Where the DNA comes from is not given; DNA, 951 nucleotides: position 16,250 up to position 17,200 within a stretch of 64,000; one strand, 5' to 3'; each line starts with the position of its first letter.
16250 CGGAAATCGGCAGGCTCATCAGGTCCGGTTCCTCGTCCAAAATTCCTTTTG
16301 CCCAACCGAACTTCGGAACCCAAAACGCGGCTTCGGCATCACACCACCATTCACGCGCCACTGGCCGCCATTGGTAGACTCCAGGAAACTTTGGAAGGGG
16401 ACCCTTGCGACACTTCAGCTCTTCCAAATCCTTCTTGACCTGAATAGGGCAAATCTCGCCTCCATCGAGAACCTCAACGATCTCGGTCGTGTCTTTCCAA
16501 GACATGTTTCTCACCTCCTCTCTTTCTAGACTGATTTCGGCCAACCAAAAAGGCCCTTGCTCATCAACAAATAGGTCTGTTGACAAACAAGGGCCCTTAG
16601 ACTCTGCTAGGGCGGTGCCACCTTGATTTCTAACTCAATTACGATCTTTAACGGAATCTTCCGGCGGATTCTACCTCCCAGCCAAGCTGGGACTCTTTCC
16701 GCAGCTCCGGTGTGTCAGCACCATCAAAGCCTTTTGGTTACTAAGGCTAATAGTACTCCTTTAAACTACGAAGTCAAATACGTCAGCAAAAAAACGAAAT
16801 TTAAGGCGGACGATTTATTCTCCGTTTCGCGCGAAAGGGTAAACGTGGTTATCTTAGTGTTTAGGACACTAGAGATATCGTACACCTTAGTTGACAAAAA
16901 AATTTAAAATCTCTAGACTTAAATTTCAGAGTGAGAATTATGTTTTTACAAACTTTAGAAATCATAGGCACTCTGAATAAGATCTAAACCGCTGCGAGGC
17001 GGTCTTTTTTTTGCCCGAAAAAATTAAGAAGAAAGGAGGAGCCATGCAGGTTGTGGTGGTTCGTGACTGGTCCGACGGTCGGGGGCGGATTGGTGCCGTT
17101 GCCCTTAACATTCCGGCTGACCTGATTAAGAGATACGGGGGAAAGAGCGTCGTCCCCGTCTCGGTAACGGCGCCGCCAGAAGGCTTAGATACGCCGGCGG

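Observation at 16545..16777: Canonical T-box antiterminator/terminator leader upstream of aspS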

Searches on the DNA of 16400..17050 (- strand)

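Call 4: search_rna_families(source=window, start=16400, end=17050, threshold=evalue, max_evalue=10, show_alignments=5)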
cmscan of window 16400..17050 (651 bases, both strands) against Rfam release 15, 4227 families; matches with E-value up to 10: 5.
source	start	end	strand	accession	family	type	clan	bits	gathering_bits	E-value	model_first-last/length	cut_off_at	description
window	16586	16736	-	RF00230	T-box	Cis-reg; leader;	-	40.7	93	1.5e-07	1-219/219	no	T-box leader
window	16896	17010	-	RF04342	Plastid-psbA-1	Cis-reg;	CL00153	20.9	54.3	3.8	1-114/114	no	Plastid-psbA-1 3UTR RNA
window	16542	16601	-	RF03474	mir-4766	Gene; miRNA;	-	15.8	72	4.8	1-56/56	no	mir-4766 microRNA precursor family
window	16942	17009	+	RF01394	isrK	Gene; sRNA;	-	15.2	50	0.94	1-77/77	no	isrK Hfq binding RNA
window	16921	17009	+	RF02552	RcsR1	Gene; sRNA;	-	13.7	60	5.6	1-96/96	no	RcsR1 sRNA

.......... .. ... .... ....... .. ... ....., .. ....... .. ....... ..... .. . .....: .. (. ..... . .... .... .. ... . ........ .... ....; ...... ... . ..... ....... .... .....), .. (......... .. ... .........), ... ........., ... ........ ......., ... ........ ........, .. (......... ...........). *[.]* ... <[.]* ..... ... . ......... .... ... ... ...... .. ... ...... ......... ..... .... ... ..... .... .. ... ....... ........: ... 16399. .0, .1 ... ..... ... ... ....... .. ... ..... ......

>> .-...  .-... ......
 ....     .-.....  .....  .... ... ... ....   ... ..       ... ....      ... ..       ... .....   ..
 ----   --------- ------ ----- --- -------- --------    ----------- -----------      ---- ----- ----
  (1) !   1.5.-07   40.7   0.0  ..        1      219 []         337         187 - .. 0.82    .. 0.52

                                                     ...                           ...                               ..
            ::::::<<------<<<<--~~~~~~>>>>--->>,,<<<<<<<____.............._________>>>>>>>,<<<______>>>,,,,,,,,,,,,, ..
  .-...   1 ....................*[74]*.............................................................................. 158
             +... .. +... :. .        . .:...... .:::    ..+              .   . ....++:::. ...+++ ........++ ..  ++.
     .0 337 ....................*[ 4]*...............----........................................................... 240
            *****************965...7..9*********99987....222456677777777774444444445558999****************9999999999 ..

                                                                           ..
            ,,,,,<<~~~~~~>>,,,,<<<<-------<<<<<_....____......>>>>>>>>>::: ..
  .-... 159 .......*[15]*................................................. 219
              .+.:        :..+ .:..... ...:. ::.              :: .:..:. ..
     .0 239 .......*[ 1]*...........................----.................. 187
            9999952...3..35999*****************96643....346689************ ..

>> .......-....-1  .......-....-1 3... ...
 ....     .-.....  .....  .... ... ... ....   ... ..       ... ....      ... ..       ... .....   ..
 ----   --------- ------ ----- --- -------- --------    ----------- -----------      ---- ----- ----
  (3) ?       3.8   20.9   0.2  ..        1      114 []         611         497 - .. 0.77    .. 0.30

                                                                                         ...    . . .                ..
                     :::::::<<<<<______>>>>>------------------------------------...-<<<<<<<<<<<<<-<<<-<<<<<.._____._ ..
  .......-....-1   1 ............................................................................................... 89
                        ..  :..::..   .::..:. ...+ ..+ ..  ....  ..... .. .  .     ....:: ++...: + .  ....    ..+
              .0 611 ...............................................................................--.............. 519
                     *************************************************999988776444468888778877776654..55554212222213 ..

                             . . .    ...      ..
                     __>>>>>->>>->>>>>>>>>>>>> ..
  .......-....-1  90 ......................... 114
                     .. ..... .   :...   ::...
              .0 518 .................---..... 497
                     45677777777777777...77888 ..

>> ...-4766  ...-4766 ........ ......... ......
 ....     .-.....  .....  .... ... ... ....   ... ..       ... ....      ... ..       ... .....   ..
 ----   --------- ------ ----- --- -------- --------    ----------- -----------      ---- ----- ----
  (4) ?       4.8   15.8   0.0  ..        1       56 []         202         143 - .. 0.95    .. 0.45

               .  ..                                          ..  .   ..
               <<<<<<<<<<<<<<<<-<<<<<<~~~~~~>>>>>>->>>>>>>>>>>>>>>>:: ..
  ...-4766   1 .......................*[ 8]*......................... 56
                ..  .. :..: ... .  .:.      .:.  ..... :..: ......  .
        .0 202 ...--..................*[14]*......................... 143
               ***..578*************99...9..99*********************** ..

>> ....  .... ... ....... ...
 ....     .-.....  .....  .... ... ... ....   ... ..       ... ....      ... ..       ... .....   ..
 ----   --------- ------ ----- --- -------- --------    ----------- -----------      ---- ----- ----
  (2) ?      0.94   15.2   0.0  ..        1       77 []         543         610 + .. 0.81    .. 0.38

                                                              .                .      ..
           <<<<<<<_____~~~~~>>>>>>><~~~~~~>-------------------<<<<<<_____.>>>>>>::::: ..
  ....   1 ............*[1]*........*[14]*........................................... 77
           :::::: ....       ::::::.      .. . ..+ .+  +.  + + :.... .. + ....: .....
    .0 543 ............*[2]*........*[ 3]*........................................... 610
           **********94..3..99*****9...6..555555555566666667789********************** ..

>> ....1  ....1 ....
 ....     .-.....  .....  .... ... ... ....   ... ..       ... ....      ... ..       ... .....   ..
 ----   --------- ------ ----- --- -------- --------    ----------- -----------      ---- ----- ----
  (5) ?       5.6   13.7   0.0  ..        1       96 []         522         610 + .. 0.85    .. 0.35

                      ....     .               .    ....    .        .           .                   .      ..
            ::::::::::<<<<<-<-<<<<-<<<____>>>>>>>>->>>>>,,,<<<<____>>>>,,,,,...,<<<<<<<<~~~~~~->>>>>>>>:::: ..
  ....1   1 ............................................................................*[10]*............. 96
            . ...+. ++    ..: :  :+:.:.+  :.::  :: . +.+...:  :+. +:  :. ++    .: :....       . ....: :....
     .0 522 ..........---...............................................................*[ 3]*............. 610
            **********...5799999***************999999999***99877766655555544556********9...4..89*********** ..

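Call 71: build_rna_model(alignment_id=A2, structure=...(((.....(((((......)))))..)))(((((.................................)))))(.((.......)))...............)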
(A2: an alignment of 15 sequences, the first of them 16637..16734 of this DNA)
Model R1 built from alignment A2 (15 sequences, 104 columns); structure: as given.
model positions 97; base pairs 16; branch points 2; effective number of sequences 1.91; information 0.59 bits per position. Calibrated on 0.2 Mb of random sequence (short: E-values are rough).
structure used (alignment columns):
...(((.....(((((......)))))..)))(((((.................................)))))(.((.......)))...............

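Call 72: build_rna_model(alignment_id=A3, structure=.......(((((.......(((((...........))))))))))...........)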
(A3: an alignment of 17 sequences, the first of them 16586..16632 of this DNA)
Model R2 built from alignment A3 (17 sequences, 56 columns); structure: as given.
model positions 47; base pairs 10; branch points 0; effective number of sequences 17; information 1.128 bits per position. Calibrated on 0.2 Mb of random sequence (short: E-values are rough).
structure used (alignment columns):
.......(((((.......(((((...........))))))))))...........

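Call 73: search_with_rna_model(model_id=R1, sources=[window, L001, L002, L003, L004, L005, L006, L007, L008, L009, L010, L011, L012, L013, L014, L015, L016, L017, L018, L019, L020, L021, L022, L023, L024, L025, L026, L027, L028, L029, L030, L031, L032, L033, L034, L035, L036, L037, L038, L039, L040, L041, L042, L043, L044, L045, L046, L047, L048, L049, L050, L058, L059, L061, L065, L067, L072, L074, L075, L077, L078, L081, L085, L086, L087, L096, L098, L101, L102, L103, L104], max_evalue=1)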
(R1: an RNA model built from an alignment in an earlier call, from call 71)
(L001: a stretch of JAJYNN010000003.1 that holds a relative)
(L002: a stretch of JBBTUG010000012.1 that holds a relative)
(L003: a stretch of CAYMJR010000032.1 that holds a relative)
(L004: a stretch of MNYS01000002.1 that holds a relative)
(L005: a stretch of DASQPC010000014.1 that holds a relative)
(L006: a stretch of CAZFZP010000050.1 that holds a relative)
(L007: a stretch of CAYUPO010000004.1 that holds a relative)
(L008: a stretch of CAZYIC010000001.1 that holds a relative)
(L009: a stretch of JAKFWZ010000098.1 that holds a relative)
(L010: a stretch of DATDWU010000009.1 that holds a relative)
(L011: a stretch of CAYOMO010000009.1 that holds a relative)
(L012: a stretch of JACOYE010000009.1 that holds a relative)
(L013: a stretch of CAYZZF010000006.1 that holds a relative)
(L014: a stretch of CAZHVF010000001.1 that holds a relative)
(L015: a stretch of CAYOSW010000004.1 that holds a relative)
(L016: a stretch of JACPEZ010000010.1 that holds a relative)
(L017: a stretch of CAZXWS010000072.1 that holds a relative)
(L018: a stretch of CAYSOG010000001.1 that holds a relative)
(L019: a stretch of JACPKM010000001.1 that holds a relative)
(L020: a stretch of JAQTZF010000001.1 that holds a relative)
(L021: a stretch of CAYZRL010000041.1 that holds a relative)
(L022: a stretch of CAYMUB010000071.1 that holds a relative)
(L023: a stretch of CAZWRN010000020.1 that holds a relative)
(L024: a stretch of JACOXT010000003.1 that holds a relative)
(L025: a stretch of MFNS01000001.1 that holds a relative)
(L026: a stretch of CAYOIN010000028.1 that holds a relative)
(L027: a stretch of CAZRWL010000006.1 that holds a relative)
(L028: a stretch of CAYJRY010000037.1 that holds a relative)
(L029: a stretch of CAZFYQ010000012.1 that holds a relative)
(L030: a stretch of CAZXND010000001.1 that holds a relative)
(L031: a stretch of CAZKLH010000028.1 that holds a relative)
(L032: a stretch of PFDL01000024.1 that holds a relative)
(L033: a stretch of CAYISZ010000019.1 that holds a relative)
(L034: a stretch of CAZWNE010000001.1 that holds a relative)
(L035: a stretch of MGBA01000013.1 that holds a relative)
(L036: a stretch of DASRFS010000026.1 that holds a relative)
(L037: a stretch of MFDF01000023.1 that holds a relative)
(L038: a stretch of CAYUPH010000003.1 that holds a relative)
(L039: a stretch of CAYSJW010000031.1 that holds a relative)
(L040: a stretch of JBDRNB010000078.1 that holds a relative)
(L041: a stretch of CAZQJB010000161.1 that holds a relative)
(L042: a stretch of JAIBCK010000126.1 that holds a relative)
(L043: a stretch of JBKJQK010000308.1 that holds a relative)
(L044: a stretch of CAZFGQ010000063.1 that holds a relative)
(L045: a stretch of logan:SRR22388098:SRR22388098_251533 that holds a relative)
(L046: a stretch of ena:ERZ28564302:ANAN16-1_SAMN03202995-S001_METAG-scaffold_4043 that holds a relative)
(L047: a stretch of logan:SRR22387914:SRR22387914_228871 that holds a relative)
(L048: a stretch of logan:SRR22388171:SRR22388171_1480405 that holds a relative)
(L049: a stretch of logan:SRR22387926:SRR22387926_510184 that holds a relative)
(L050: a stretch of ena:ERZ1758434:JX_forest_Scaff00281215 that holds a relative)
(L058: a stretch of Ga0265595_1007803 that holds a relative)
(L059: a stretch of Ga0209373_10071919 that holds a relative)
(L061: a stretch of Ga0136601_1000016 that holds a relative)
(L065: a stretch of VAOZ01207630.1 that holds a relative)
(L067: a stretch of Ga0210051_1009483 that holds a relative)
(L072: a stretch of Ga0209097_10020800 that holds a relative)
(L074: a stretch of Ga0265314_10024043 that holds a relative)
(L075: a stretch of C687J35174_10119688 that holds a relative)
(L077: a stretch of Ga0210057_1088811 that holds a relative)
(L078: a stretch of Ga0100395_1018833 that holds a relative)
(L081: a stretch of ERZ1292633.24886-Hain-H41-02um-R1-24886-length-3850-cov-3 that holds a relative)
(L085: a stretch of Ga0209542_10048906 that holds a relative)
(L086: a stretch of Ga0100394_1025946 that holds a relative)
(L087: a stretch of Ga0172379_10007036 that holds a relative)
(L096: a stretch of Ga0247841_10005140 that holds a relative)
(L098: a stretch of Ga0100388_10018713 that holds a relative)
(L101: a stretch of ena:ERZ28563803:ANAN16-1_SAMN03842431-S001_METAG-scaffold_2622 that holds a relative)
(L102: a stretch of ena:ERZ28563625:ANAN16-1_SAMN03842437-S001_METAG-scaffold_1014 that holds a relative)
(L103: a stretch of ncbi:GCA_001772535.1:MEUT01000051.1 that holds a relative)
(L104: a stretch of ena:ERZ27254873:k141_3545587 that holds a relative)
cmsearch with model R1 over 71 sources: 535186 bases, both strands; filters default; matches with E-value up to 1: 20.
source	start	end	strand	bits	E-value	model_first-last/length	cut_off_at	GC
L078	1568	1663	+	106.1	3.5e-23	1-97/97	no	0.55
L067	7143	7238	-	103.3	1.7e-22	1-97/97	no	0.54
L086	1828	1923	-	103.3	1.7e-22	1-97/97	no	0.54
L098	2488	2583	+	103.3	1.7e-22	1-97/97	no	0.54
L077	1542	1636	-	96.4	8e-21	1-97/97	no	0.57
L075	266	362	+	96.4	8.3e-21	1-97/97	no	0.48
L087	11020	11114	+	95.5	1.3e-20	1-97/97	no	0.54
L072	1591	1688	+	94.3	2.7e-20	1-97/97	no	0.5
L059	992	1086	+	93.8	3.6e-20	1-97/97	no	0.54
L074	532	628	-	92.6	6.9e-20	1-97/97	no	0.52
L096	7813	7915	-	91.9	1e-19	1-97/97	no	0.5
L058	5234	5326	+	88.6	6.5e-19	1-97/97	no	0.51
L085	3623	3719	+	87.4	1.3e-18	1-97/97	no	0.59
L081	1155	1254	+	82.9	1.6e-17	1-97/97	no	0.6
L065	1491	1590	-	82.2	2.3e-17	1-97/97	no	0.41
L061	6448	6548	+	73.3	3.4e-15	1-97/97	no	0.5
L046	2047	2170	+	43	8e-08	1-97/97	no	0.57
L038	2816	2910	+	33.3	1.9e-05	1-97/97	no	0.49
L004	5222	5311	+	14.2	0.84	1-97/97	no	0.28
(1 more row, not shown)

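Call 74: search_with_rna_model(model_id=R2, sources=[window, L001, L002, L003, L004, L005, L006, L007, L008, L009, L010, L011, L012, L013, L014, L015, L016, L017, L018, L019, L020, L021, L022, L023, L024, L025, L026, L027, L028, L029, L030, L031, L032, L033, L034, L035, L036, L037, L038, L039, L040, L041, L042, L043, L044, L045, L046, L047, L048, L049, L050, L058, L059, L061, L065, L067, L072, L074, L075, L077, L078, L081, L085, L086, L087, L096, L098, L101, L102, L103, L104], max_evalue=1)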
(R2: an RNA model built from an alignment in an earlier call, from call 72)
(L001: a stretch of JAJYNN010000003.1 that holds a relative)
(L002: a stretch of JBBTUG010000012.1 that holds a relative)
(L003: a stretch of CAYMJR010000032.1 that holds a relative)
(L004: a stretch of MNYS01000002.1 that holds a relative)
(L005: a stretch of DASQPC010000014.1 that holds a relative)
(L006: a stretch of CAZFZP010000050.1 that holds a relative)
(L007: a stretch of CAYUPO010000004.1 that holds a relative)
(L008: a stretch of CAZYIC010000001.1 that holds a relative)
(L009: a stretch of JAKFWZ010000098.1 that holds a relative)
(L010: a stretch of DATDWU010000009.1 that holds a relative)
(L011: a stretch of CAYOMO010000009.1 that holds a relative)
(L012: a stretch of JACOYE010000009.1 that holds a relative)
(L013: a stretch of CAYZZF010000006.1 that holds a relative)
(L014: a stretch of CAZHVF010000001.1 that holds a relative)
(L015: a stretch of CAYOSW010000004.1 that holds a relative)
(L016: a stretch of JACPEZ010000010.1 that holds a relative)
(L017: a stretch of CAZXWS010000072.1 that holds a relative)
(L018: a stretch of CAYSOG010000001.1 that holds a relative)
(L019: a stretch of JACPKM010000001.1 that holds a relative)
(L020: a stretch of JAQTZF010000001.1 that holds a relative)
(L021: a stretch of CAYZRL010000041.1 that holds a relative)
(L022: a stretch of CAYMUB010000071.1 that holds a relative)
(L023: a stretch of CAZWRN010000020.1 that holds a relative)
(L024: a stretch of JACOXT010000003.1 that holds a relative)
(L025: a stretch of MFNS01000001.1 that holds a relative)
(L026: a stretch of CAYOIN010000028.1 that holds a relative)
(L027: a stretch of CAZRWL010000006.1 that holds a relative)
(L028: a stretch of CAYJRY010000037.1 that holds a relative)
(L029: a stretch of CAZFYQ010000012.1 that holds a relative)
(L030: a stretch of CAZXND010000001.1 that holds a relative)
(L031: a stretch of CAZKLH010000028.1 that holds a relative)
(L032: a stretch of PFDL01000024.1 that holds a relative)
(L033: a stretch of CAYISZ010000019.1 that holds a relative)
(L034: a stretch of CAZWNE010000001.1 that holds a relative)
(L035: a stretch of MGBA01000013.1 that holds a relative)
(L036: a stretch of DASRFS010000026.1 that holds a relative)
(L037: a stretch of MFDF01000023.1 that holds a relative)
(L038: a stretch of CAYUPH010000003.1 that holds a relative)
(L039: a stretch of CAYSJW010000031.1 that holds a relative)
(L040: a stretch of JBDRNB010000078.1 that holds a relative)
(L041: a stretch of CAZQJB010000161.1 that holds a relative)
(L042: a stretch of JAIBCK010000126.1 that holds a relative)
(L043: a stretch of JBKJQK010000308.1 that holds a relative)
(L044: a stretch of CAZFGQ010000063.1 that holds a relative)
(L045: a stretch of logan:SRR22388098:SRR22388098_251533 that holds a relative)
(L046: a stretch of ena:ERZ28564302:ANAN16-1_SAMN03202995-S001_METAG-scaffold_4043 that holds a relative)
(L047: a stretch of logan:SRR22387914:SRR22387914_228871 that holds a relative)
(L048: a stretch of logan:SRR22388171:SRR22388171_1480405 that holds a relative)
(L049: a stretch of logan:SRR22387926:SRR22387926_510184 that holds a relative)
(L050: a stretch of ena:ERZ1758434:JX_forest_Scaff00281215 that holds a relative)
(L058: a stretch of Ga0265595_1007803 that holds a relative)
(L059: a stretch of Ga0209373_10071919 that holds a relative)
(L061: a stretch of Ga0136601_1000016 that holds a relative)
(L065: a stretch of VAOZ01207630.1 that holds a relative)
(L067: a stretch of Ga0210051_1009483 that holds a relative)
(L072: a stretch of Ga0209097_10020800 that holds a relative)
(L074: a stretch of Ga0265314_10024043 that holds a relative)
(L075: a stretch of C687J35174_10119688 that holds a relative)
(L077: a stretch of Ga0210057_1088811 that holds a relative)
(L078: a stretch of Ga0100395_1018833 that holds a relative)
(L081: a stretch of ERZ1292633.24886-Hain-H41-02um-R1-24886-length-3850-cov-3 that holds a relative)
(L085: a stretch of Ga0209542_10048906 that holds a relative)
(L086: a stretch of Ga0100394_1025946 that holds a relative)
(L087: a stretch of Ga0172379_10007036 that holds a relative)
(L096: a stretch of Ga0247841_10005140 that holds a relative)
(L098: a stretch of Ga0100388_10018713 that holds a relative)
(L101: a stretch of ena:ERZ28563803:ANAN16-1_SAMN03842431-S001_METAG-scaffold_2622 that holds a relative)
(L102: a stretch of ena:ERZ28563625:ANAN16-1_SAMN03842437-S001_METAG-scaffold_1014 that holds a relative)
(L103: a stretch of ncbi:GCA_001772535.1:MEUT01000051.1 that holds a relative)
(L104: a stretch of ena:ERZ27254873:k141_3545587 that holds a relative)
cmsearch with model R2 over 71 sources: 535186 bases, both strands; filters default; matches with E-value up to 1: 19.
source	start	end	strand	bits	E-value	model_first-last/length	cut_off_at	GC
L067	7065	7110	-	67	1.6e-15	1-47/47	no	0.39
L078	1696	1741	+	67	1.6e-15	1-47/47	no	0.39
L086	1750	1795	-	67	1.6e-15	1-47/47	no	0.39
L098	2616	2661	+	67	1.6e-15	1-47/47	no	0.39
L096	7744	7788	-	65.4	4.5e-15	1-47/47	no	0.4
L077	1464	1509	-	64.3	1e-14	1-47/47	no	0.48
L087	11150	11195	+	64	1.2e-14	1-47/47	no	0.48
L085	3745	3790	+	64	1.2e-14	1-47/47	no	0.46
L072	1724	1770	+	62.3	3.8e-14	1-47/47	no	0.49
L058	5331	5376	+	57.6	8.2e-13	1-47/47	no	0.54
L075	397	443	+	55.6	3.3e-12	1-47/47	no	0.45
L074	452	498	-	54.4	7e-12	1-47/47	no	0.47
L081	1285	1330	+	52.8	2.1e-11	1-47/47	no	0.61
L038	2897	2946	+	52.8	2.1e-11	1-47/47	no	0.48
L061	6554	6599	+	52.1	3.4e-11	1-47/47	no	0.54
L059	1117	1163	+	51.4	5.3e-11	1-47/47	no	0.47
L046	2239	2286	+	46.2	1.7e-09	1-47/47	no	0.5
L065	1419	1472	-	45.6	2.5e-09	1-47/47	no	0.43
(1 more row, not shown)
